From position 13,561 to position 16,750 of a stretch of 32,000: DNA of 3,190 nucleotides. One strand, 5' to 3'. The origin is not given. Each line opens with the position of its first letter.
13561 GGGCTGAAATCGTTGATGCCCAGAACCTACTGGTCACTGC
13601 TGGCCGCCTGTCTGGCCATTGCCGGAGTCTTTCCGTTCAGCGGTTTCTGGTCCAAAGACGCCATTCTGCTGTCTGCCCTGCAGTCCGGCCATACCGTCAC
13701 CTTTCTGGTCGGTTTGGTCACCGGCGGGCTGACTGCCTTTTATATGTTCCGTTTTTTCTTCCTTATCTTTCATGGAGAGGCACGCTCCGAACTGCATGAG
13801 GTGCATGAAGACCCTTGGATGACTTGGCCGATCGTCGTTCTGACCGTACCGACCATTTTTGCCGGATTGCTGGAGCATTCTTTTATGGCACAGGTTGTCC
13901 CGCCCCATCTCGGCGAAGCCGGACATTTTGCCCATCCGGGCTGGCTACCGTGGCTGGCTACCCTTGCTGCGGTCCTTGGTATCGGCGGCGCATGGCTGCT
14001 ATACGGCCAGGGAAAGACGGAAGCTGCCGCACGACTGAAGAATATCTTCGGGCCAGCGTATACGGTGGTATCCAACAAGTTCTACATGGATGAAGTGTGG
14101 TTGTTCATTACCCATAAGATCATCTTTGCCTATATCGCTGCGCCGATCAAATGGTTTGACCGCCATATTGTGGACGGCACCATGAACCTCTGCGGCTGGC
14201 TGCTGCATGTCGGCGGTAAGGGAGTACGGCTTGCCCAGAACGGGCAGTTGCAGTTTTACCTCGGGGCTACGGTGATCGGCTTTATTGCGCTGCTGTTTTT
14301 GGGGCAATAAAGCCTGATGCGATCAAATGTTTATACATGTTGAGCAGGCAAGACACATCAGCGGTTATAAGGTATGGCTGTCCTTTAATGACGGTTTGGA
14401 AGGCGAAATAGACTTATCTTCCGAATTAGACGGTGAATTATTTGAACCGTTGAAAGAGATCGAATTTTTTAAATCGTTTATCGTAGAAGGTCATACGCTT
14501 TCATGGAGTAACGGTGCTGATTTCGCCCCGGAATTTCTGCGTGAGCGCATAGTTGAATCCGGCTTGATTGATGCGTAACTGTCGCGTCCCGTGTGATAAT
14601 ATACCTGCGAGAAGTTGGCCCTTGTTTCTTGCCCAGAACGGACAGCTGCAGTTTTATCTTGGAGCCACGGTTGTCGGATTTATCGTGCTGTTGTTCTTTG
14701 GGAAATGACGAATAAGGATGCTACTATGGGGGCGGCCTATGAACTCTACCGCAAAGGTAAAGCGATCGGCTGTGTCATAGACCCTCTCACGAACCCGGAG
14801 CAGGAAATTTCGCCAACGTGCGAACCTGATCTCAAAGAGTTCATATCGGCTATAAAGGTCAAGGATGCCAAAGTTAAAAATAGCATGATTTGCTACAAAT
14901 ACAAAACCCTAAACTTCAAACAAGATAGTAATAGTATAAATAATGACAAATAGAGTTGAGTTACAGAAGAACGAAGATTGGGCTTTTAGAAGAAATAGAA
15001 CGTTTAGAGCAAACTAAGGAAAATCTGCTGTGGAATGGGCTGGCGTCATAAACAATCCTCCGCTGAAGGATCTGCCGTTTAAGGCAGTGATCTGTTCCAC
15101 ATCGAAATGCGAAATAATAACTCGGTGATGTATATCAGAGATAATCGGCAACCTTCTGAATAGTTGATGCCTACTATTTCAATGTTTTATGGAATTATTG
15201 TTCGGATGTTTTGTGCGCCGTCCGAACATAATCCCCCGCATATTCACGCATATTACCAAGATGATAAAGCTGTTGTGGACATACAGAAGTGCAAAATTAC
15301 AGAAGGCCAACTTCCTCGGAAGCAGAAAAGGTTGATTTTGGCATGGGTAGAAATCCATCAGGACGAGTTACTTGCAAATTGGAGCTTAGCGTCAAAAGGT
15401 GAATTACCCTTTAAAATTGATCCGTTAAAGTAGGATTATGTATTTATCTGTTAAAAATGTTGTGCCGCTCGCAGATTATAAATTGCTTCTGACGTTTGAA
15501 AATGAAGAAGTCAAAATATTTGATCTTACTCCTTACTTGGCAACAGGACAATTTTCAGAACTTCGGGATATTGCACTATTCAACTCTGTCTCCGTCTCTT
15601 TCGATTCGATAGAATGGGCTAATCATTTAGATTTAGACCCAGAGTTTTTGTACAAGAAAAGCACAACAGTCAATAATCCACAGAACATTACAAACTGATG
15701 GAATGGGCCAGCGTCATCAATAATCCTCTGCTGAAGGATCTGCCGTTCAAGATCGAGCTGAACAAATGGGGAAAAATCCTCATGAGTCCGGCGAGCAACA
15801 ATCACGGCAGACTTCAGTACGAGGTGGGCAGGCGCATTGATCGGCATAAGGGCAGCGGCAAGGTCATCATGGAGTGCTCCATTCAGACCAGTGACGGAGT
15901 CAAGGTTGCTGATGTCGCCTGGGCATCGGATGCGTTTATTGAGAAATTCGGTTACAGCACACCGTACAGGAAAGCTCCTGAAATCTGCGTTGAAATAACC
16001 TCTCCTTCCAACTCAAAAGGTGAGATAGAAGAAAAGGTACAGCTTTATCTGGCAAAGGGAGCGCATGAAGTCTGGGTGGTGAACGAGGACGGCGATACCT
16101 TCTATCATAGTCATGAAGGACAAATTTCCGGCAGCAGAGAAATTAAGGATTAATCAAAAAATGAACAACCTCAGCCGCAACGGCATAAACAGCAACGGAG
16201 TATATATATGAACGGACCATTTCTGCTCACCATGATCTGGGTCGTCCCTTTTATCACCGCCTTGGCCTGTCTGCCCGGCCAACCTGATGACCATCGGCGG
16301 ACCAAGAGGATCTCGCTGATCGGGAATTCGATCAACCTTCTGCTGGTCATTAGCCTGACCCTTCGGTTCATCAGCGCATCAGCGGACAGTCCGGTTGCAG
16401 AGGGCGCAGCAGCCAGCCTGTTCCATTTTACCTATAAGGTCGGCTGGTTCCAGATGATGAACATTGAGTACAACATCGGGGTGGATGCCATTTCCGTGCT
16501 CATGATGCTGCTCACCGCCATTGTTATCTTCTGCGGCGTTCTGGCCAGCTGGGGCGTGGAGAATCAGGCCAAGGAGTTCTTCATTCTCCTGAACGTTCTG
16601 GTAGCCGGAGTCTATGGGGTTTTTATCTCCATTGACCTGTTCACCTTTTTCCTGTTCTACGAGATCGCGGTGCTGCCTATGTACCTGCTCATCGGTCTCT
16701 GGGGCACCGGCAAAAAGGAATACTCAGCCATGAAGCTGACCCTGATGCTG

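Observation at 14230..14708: Orphan DUF2442 gene bracketed by two diverged copies of the nuoL 3-prime end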

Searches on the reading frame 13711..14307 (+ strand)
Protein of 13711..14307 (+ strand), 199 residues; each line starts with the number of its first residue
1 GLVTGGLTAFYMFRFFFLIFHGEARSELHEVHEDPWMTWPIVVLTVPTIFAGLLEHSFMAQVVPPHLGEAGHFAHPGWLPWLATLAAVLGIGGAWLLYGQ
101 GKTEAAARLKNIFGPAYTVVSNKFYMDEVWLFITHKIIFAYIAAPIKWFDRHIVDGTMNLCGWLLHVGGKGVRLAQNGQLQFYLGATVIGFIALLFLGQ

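Call 27: find_related_loci(query=window:13711-14307:+, collection=metagenome_contigs, flank=6000)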
Query window:13711-14307:+ (199 aa) in metagenome_contigs; peptide patterns used: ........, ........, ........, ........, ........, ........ (x = any residue, [..] = any of these).
168 stretches matched a pattern; 61 encode a relative of the query (tblastn E <= 1e-3); 61 distinct loci.
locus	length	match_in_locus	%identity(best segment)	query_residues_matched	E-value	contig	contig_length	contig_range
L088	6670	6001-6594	85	1-198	2e-116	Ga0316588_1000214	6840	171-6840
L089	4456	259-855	85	1-199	2e-114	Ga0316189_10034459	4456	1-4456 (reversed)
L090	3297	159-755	82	1-199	2e-113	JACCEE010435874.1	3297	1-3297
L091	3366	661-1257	79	1-199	5e-111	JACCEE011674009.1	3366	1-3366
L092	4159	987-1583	79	1-199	3e-108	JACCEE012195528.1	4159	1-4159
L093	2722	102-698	80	1-199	5e-110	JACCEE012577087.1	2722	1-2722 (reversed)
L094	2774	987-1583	77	1-199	8e-109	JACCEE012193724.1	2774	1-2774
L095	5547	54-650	73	1-199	2e-97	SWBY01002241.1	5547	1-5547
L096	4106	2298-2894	70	1-199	4e-93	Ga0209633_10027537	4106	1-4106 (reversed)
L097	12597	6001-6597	69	1-199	4e-92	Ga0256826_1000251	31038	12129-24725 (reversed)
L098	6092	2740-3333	69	1-198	1e-90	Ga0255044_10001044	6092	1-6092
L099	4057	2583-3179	68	1-199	1e-90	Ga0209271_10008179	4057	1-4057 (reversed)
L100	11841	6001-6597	68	1-199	5e-90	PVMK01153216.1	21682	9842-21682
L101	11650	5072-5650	66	1-193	6e-85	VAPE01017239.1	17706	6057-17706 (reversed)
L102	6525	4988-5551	68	1-188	4e-84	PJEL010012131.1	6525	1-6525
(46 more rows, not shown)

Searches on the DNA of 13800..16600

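Call 49: search_rna_families(source=window, start=13800, end=16600, threshold=evalue, max_evalue=1)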
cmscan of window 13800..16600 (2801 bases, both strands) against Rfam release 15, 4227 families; matches with E-value up to 1: 0.
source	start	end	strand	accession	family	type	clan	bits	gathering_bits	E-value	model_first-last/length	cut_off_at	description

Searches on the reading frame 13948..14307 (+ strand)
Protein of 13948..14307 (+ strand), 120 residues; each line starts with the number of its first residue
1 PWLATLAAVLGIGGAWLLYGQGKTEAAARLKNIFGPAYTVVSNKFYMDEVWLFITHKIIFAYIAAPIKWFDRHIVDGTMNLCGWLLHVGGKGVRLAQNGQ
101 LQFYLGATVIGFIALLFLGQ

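Call 45: find_homologous_proteins(query=window:13948-14307:+, max_evalue=1e-10)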
Query window:13948-14307:+ (120 aa): 23 proteins with E <= 1e-10 among 63 candidates.
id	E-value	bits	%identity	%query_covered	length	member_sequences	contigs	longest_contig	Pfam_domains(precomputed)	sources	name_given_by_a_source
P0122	8.6e-63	228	84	100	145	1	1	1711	-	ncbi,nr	ncbi:MAG: hypothetical protein D3924_17445 [Candidatus Electrothrix sp. AR4]|nr:hypothetical protein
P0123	5.1e-58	213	81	98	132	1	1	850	-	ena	-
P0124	3.9e-49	184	68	100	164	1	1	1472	-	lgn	-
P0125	1.2e-43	166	85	73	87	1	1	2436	-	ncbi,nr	ncbi:MAG: hypothetical protein D3906_07530 [Candidatus Electrothrix sp. AUS1_2]|nr:hypothetical prot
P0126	3.0e-35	139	58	100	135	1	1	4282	-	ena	-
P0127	3.9e-34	135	85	62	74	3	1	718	-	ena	-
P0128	2.2e-33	133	53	98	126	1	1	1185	-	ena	-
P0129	1.6e-26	111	77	54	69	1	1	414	-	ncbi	-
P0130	7.7e-22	96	50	86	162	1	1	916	-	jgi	jgi:NADH-quinone oxidoreductase subunit L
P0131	8.5e-22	96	49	96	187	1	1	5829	-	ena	-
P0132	2.3e-21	94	45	96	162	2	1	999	-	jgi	jgi:NADH-quinone oxidoreductase subunit L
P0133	2.5e-21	94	46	96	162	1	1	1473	-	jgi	jgi:NADH-quinone oxidoreductase subunit L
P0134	1.3e-20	92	46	93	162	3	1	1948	-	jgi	jgi:NADH-quinone oxidoreductase subunit L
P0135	3.6e-20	90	46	96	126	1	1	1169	-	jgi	jgi:NADH-quinone oxidoreductase subunit L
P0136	1.4e-19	88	46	96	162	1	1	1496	-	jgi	jgi:NADH-quinone oxidoreductase subunit L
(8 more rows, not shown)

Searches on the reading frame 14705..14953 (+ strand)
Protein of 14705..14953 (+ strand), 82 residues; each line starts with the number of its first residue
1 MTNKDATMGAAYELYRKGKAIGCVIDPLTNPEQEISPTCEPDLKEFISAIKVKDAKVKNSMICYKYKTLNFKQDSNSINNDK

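Call 5: search_protein_families(library=pfam, proteins=[window:14705-14953:+], max_evalue=0.01)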
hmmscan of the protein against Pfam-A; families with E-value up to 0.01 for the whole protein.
window:14705-14953:+ (82 aa): 0 families

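Call 15: find_encoding_contigs(protein=window:14705-14953:+, flank=8000, max_places=10)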
Protein window:14705-14953:+ (82 aa): 1 contig read that carries it; 1 place shown.
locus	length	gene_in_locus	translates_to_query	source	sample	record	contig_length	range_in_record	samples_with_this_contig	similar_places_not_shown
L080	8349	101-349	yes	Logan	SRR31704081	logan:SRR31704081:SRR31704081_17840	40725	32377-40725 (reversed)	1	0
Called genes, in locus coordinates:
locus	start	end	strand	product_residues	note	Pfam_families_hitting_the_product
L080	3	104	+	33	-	?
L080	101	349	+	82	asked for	-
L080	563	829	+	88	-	PF13711:DUF4160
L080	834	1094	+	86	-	PF10387:DUF2442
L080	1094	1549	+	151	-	PF05685:Uma2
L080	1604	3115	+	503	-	PF00361:Proton_antipo_M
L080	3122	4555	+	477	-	PF00361:Proton_antipo_M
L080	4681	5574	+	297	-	PF01555:N6_N4_Mtase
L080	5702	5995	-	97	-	-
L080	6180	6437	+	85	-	-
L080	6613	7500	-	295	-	-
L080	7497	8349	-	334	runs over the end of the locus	PF02540:NAD_synthase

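Call 44: find_homologous_proteins(query=window:14705-14953:+, max_evalue=0.01)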
Query window:14705-14953:+ (82 aa): 1 proteins with E <= 0.01 among 1 candidates.
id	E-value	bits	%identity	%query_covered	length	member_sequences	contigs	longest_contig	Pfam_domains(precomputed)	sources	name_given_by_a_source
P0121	3.0e-43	162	100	91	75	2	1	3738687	-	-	-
